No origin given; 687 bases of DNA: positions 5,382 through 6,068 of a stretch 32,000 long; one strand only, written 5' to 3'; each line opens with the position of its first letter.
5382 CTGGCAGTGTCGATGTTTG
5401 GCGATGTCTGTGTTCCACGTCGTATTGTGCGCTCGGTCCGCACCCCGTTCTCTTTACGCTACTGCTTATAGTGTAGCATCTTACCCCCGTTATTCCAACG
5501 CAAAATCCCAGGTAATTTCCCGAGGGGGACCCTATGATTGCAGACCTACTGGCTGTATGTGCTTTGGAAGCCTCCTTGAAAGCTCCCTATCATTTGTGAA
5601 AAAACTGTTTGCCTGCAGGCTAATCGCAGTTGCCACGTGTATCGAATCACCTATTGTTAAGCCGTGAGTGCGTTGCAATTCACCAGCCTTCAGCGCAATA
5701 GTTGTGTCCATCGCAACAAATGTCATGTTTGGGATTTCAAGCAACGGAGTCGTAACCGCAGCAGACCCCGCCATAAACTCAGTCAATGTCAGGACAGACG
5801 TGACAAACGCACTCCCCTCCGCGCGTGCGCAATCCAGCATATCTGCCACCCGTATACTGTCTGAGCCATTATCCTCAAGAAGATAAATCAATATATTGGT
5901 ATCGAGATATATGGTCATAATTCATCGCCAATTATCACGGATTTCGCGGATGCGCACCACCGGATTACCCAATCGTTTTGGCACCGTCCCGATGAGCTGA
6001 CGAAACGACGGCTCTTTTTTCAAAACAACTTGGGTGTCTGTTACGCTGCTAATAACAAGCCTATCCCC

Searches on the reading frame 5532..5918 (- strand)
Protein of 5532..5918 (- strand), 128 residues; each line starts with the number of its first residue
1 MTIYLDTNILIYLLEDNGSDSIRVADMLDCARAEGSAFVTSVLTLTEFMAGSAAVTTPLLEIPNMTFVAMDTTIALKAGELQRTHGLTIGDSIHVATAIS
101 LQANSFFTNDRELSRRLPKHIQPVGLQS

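Call 97: search_protein_families(library=pfam, proteins=[window:5532-5918:-], max_evalue=0.001)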
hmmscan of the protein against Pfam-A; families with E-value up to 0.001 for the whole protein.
window:5532-5918:- (128 aa): 1 family
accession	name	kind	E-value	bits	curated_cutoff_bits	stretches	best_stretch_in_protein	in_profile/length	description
PF01850.27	PIN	-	2.9e-15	57.4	23.6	1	3-115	1-116/120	PIN domain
